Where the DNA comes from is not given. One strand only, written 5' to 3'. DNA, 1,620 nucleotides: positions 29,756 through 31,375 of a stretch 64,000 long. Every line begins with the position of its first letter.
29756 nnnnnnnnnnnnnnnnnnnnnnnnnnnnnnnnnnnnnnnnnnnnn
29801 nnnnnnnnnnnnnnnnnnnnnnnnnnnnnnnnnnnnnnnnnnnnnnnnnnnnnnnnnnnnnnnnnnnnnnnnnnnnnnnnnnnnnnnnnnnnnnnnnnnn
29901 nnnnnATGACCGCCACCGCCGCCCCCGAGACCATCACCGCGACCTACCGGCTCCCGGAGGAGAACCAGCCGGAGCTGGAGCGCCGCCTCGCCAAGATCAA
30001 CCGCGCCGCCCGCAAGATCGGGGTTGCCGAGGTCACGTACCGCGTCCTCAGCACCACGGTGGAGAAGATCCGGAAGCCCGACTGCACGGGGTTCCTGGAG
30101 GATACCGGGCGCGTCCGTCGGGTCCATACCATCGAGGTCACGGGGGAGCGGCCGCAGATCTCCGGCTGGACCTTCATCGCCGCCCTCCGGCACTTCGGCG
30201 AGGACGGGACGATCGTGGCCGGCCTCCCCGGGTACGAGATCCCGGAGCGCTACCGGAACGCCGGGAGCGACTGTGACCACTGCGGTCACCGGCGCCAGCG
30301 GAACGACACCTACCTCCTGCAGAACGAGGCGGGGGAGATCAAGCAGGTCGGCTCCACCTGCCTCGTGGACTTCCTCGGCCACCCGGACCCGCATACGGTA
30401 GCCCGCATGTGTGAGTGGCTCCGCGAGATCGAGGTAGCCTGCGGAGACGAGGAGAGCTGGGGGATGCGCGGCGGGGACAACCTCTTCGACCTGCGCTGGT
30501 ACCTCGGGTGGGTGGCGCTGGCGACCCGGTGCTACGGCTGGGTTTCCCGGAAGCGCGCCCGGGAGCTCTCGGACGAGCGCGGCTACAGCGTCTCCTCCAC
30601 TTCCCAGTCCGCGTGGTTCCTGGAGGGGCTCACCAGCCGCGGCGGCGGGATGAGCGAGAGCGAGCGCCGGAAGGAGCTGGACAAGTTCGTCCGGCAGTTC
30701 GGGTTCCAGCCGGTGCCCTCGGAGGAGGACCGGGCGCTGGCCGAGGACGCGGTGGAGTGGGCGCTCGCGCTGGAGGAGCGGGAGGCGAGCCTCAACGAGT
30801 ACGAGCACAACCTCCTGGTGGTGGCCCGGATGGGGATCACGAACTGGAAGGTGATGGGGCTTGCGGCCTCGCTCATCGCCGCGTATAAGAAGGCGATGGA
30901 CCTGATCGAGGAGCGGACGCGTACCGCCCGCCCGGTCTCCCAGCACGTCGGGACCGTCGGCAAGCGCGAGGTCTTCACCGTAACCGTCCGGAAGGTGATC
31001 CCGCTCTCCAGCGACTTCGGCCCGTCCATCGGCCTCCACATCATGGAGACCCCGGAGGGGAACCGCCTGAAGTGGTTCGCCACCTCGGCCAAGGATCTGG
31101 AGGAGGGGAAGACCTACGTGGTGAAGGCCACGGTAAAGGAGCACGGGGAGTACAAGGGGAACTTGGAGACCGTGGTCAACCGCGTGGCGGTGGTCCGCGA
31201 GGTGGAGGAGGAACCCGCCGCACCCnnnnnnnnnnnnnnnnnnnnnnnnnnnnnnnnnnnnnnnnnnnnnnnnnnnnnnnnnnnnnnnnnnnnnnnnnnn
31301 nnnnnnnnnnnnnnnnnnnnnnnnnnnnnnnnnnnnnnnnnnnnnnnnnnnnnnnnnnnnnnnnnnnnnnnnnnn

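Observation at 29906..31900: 664-aa orphan protein as sole large ORF of antisense island 2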

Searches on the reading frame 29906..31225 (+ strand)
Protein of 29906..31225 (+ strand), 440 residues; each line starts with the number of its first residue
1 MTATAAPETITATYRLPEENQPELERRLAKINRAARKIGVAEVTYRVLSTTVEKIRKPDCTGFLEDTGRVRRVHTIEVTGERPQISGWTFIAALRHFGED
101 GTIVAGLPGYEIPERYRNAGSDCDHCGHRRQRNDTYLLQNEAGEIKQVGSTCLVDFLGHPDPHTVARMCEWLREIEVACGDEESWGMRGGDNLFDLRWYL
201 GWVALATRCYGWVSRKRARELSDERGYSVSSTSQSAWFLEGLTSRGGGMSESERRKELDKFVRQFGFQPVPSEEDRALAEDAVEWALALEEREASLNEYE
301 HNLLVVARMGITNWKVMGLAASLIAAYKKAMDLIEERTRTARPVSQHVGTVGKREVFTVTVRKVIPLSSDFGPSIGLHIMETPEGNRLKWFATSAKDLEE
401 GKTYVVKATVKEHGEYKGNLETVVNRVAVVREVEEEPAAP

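Call 18: predict_structure(alignment_id=A1)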
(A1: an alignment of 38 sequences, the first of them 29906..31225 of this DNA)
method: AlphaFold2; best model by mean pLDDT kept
length: 440 residues; sequences in the alignment: 38
mean_pLDDT: 89.1   pTM: 0.77
mean pLDDT of the five models: 89.1, 87.2, 86.2, 85.6, 82.9
residues with pLDDT >= 90: 289; 70-90: 123; 50-70: 20; < 50: 8
segments of 3 or more residues with pLDDT < 50: 1-3, 184-187
pLDDT, mean of each block of 10 residues (from residue 1): 69 92 92 86 95 90 90 94 83 89 86 92 92 87 93 81 75 81 52 93 97 96 97 95 78 94 95 97 97 92 96 94 98 89 91 98 87 81 96 84 97 93 96 75
secondary structure, 60 per line:
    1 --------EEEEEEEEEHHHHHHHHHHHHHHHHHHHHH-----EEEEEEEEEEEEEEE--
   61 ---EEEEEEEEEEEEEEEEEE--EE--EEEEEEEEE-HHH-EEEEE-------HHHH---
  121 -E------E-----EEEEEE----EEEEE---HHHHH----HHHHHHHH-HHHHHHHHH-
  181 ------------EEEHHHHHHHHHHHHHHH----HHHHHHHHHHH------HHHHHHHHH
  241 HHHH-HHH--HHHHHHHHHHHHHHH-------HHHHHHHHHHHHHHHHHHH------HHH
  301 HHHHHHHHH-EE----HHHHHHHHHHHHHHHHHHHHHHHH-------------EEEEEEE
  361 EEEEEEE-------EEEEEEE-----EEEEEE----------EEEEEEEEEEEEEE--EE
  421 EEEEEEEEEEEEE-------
elements in order: E9-17 H18-38 E44-58 E64-81 E88-96 E102-106 H114-117 E135-140 E145-149 H153-157 H162-169 H171-179 E193-195 H196-210 H215-225 H232-244 H251-265 H273-291 H298-309 H317-340 E354-367 E375-381 E387-392 E403-416 E419-433

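Call 21: fold_search(model_id=the predicted structure, library=pdb)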
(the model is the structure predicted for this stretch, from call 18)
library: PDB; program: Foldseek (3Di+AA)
matches with E <= 10: 1170; with E <= 0.001: 0
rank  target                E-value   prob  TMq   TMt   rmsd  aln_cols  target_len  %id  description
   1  2ken_MODEL_1_A        2.5e-03  1.00  0.16  0.53   3.4        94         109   18  Solution NMR structure of the OB domain (residues 67-166) of MM0293 from Methanosarcina mazei. Northeast Struc (released 2009-02-10)
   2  8s4t_A                3.2e-03  1.00  0.12  0.33   8.9       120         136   15  DNA bound structure of PrgE from plasmid pCF10 (released 2024-05-29)
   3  1o7i_B                3.4e-03  1.00  0.17  0.50   5.1       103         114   16  Crystal structure of a single stranded DNA binding protein (released 2003-06-25)
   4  5xgu_B                7.7e-03  0.16  0.11  0.08  28.1       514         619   11  Escherichia coli. RNase R (released 2017-10-18)
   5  2a74_C                1.2e-02  1.00  0.15  0.21  10.6       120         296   22  Human Complement Component C3c (released 2005-09-27)
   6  3l3o_C                1.5e-02  1.00  0.15  0.21  10.5       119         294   19  Staphylococcal Complement Inhibitor (SCIN) in complex with Human Complement Component C3c (released 2010-08-04)
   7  8s4s_B                1.6e-02  1.00  0.13  0.37   8.1       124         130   14  PrgE from plasmid pCF10 (released 2024-05-29)
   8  8fvy_X                1.7e-02  0.84  0.13  0.29  13.3       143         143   14  40S subunit of the Giardia lamblia 80S ribosome (released 2024-01-24)
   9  2qki_F                1.8e-02  1.00  0.15  0.22  10.6       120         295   21  Human C3c in complex with the inhibitor compstatin (released 2007-08-14)
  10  7xuw                  1.9e-02  0.99  0.14  0.38   8.1       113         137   12  Crystal structure of RPA70N-BLMp2 fusion (released 2023-06-14)
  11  7pnt_J                1.9e-02  0.97  0.11  0.38  13.6        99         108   13  Assembly intermediate of mouse mitochondrial ribosome small subunit without mS37 in complex with RbfA and Tfb1m (released 2022-06-15)
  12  8ekc_l                1.9e-02  0.85  0.11  0.30  13.6       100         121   11  Escherichia coli 70S ribosome bound to thermorubin, deacylated P-site tRNAfMet and aminoacylated A-site Phe-tRNA (released 2022-12-07)
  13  7pzy_Y                2.0e-02  0.98  0.14  0.38  14.0       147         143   13  Structure of the vacant Candida albicans 80S ribosome (released 2022-05-18)
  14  5xgu_A                2.0e-02  0.11  0.11  0.08  28.0       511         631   11  Escherichia coli. RNase R (released 2017-10-18)
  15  2a74_F                2.1e-02  1.00  0.15  0.21   3.8        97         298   23  Human Complement Component C3c (released 2005-09-27)
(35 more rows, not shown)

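Call 34: search_solved_structures(query=A1, max_evalue=10, show_alignments=2)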
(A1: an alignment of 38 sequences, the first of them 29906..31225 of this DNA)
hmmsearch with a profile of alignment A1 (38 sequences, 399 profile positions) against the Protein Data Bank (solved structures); distinct sequences matched with E-value up to 10: 5.
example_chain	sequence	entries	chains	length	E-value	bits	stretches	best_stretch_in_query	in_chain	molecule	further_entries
7udk_A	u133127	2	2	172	0.13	14.4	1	177-304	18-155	Designed helical repeat protein (DHR) RPB_LRP2_R4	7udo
2jvf_A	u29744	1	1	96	0.25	13.4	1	8-75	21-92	de novo protein M7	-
6xyw_AE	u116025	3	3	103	2.3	10.3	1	109-137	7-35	Ribosomal protein | bL36m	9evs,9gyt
4v61_B6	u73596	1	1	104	2.3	10.2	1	109-137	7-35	Ribosomal Protein L36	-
5jsn_B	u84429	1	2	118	5.8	8.9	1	12-51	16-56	Bcl2 inhibitor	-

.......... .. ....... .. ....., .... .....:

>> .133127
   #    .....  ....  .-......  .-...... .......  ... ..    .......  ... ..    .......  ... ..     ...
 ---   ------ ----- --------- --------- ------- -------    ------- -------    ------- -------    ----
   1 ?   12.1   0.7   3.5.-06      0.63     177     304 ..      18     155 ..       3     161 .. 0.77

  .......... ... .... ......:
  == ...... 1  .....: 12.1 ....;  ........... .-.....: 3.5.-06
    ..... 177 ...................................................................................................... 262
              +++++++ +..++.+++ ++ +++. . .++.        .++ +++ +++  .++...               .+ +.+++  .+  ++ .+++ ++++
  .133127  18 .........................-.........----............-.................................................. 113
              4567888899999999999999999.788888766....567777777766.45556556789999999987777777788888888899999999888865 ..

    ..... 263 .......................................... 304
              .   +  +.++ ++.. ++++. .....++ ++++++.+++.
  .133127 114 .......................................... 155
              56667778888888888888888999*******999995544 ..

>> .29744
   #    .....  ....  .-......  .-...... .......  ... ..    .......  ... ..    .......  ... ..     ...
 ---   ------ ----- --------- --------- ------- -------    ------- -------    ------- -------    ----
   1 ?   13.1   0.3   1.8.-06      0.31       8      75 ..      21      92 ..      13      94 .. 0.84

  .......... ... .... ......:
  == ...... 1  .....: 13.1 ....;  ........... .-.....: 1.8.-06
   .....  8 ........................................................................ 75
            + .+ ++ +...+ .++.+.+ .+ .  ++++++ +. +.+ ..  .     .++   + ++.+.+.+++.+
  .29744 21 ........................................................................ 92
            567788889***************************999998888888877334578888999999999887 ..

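Call 59: find_related_loci(query=A1, collection=viral_contigs, flank=6000)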
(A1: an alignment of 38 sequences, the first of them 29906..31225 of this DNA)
Query A1 (440 aa) in viral_contigs; peptide patterns used: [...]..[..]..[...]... (x = any residue, [..] = any of these).
356 stretches matched a pattern; 330 encode a relative of the query (tblastn E <= 1e-3); the best 80 are kept; 80 distinct loci.
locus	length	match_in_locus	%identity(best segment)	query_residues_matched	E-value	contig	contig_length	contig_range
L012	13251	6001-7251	38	13-434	9e-78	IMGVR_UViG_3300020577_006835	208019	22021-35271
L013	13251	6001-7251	38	13-434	9e-78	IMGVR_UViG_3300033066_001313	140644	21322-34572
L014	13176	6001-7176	37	14-432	1e-73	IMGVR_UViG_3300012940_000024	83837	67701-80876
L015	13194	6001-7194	35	10-431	6e-68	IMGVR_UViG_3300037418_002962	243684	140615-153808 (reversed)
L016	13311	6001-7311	35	14-436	3e-67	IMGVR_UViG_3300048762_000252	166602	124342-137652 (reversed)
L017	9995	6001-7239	36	13-438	4e-64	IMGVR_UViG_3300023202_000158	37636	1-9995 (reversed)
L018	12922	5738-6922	34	5-434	5e-60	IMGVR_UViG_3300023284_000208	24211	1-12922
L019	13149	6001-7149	36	39-437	5e-60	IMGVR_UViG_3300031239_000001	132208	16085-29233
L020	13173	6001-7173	35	20-429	2e-58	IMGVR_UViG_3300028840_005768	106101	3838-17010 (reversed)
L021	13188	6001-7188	31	11-430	3e-58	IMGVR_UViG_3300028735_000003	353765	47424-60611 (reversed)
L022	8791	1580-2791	32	2-429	4e-58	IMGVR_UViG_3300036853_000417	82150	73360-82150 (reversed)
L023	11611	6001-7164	36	13-430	1e-57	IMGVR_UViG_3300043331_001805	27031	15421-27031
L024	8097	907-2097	32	14-435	1e-57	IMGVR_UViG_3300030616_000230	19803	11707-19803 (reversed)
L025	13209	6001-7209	34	14-429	1e-57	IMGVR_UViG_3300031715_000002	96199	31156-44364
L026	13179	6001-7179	34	11-429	1e-57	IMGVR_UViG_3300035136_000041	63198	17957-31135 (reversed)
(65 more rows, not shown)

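Call 77: search_dna_similar(query=window:29906-31225:+, collection=phages, mode=protein, max_rows=60, rows=spread, max_evalue=0.001)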
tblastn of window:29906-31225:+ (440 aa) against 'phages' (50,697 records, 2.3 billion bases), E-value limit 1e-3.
Records with a match: 226; places in all: 226; records where one place covers at least 80% of the query: 147.
Best place of each record, by identity: <60% 226.
By first word of the organism name: Vibrio 116; Klebsiella 33; Caulobacter 22; Aeromonas 11; Brevundimonas 8; Rhodococcus 4; Erwinia 4; Streptomyces 4; Cronobacter 4; Gordonia 3; and 14 more.
By host as written in the record: - 88; Klebsiella pneumoniae 13; Aeromonas salmonicida 7; Brevundimonas pondensis LVF1 6; Caulobacter crescentus 6; Caulobacter crescentus NA1000 6; Vibrio parahaemolyticus 5; Caulobacter vibrioides CB15 5; and 58 more.
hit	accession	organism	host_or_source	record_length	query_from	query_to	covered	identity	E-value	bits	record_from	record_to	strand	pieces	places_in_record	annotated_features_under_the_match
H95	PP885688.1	Tunturiibacter phage Tunturi_5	Tunturiibacter psychrotolerans X4BP1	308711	14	422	93%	30.5%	9e-47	178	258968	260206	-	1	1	RecT-like ssDNA annealing protein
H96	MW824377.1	Vibrio phage 6E35.1a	Vibrio crassostreae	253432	14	422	93%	28.3%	3e-28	124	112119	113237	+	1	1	hypothetical protein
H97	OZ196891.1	Vibrio phage 6E35-1b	Seawater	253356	14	422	93%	28.3%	4e-28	123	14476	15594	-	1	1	hypothetical protein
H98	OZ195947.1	Vibrio phage D525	Seawater and oysters mix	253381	14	422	93%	28.3%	4e-28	123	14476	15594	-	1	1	hypothetical protein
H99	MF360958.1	Salicola phage SCTP-2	Salicola sp. PV4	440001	15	422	93%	28.3%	5e-39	155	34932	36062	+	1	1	41: hypothetical protein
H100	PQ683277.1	phage Simon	raw sewage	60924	23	422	91%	28.4%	1e-23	109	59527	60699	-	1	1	record has no annotation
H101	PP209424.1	Vibrio phage EniLVp02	Vibrio parahaemolyticus TA01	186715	16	422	93%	27.1%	9e-21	101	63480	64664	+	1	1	hypothetical protein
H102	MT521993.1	Gordonia phage RedWattleHog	Gordonia terrae 3612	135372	18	422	92%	26.7%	1e-17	92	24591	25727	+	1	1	21: hypothetical protein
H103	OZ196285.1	Vibrio phage F86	Seawater and oysters mix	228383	22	422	91%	26.6%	2e-24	112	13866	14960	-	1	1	hypothetical protein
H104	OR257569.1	Ruegeria phage RpAliso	Ruegeria pomeroyi DSS-3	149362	23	422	91%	26.6%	7e-32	134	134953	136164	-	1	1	hypothetical protein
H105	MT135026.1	Vibrio phage V09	Vibrio parahaemolyticus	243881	14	422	93%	25.9%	4e-31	132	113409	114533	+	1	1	hypothetical protein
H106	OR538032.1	Vibrio phage PG216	Vibrio parahaemolyticus G299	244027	14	422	93%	25.9%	7e-31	131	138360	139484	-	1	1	hypothetical protein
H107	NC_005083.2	Vibrio phage KVP40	Vibrio parahaemolyticus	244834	14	422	93%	25.6%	5e-30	129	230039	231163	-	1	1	hypothetical protein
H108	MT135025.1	Vibrio phage V07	Vibrio parahaemolyticus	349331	14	422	93%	25.6%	7e-30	129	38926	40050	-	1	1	hypothetical protein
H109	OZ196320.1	Vibrio phage K452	Seawater and oysters mix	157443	15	422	93%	25.7%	6e-21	102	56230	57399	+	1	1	hypothetical protein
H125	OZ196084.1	Vibrio phage K362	Seawater and oysters mix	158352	16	418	92%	24.8%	8e-19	96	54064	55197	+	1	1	hypothetical protein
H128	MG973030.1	Erwinia phage vB_EamM-Bue1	Erwinia amylovora CFBP 1430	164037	16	422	93%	24.2%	3e-17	91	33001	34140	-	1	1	hypothetical protein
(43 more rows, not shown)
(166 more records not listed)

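Call 104: get_annotated_region(hit=H104, flank=4000)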
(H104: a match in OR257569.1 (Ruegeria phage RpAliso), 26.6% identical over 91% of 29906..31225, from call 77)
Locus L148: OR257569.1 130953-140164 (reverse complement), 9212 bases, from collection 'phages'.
description: Ruegeria phage RpAliso, complete genome.
organism: Ruegeria phage RpAliso (NCBI taxid 3073043)
taxonomy: Viruses; Duplodnaviria; Heunggongvirae; Uroviricota; Caudoviricetes
host: Ruegeria pomeroyi DSS-3; source: water; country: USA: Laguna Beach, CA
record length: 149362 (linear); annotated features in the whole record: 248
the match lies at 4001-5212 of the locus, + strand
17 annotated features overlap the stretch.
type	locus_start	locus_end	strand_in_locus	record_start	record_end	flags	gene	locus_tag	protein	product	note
CDS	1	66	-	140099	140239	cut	-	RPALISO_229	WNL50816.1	hypothetical protein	-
CDS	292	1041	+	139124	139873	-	-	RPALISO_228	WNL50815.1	hypothetical protein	-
CDS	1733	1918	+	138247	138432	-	-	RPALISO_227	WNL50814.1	hypothetical protein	-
CDS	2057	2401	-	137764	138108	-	-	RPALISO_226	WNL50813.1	immunity repressor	-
CDS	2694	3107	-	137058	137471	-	-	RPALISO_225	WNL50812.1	hypothetical protein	-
CDS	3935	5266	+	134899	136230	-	-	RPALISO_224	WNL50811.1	hypothetical protein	-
CDS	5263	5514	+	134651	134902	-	-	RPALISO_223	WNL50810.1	hypothetical protein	-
CDS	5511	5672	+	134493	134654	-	-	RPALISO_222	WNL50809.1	hypothetical protein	-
CDS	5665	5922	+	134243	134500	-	-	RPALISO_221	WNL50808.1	hypothetical protein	-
CDS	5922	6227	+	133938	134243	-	-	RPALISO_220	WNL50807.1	hypothetical protein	-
CDS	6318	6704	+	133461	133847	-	-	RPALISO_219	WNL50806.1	hypothetical protein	-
CDS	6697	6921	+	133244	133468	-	-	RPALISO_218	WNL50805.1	hypothetical protein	-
CDS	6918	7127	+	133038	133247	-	-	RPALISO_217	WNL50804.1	hypothetical protein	-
CDS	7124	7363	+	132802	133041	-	-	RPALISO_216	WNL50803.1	hypothetical protein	-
CDS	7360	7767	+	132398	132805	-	-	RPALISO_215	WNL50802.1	hypothetical protein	-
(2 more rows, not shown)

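Call 105: get_annotated_region(hit=H102, flank=4000)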
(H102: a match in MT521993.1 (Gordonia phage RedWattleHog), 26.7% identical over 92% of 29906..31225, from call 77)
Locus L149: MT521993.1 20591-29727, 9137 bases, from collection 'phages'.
description: Gordonia phage RedWattleHog, complete genome.
organism: Gordonia phage RedWattleHog (NCBI taxid 2743988)
taxonomy: Viruses; Duplodnaviria; Heunggongvirae; Uroviricota; Caudoviricetes; Stormageddonvirus
host: Gordonia terrae 3612; source: soil; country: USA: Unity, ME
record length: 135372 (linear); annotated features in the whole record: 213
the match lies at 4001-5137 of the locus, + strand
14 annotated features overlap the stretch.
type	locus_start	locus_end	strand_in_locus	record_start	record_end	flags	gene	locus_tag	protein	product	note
CDS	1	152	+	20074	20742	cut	16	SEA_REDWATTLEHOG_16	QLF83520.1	holliday junction resolvase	Holliday junction resolvase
CDS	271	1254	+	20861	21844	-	17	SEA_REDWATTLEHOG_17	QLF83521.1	ribonucleotide reductase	-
CDS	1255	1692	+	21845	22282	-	18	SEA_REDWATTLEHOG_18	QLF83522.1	HNH endonuclease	-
CDS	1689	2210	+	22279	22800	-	19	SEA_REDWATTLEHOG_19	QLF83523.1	RNA ligase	-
CDS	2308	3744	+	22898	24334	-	20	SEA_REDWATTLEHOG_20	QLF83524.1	hypothetical protein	-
CDS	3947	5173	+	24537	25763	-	21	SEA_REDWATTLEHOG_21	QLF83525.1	hypothetical protein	-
CDS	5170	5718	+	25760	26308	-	22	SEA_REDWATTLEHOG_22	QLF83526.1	HNH endonuclease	-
CDS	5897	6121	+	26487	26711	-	23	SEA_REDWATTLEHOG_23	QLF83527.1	hypothetical protein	-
CDS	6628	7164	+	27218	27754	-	24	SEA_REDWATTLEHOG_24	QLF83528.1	hypothetical protein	membrane protein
CDS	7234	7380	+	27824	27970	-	25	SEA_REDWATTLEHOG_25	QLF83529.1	hypothetical protein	-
CDS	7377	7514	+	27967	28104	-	26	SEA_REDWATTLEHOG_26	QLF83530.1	hypothetical protein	-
CDS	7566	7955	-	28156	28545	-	27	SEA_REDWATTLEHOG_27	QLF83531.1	HNH endonuclease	-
CDS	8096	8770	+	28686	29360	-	28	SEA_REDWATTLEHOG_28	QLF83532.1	hypothetical protein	-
CDS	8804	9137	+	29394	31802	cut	29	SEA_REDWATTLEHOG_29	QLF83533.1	minor tail protein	-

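Call 106: get_annotated_region(hit=H128, flank=4000)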
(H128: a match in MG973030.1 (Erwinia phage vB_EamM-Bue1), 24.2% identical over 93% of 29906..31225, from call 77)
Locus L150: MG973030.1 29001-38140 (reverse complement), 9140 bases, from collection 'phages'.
description: Erwinia phage vB_EamM-Bue1, complete genome.
organism: Erwinia phage vB_EamM-Bue1 (NCBI taxid 2099338)
taxonomy: Viruses; Duplodnaviria; Heunggongvirae; Uroviricota; Caudoviricetes; Ackermannviridae; Nezavisimistyvirus; Nezavisimistyvirus bue1
host: Erwinia amylovora CFBP 1430; source: soil from apple orchard; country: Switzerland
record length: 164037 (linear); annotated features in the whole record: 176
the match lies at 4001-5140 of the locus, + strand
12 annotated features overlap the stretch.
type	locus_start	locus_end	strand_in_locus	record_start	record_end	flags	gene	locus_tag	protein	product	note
CDS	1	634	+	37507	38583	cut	-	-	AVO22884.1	recombination protein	-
CDS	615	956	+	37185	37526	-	-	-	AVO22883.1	hypothetical protein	-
CDS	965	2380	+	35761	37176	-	-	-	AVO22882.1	DNA primase/helicase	-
CDS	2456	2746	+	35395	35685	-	-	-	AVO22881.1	hypothetical protein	-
CDS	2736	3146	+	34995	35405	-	-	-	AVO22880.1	hypothetical protein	-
CDS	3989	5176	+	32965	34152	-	-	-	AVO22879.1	hypothetical protein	-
CDS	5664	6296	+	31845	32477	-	-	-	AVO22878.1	hypothetical protein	label: hypothetical protein; e.6 conserved hypothetical protein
CDS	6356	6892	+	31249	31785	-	-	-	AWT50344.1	hypothetical protein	-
CDS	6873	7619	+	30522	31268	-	-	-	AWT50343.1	hypothetical protein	-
CDS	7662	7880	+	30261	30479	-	-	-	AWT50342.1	hypothetical protein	-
CDS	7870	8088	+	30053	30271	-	-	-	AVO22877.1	hypothetical protein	-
CDS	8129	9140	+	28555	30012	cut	-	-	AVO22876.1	DNA ligase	-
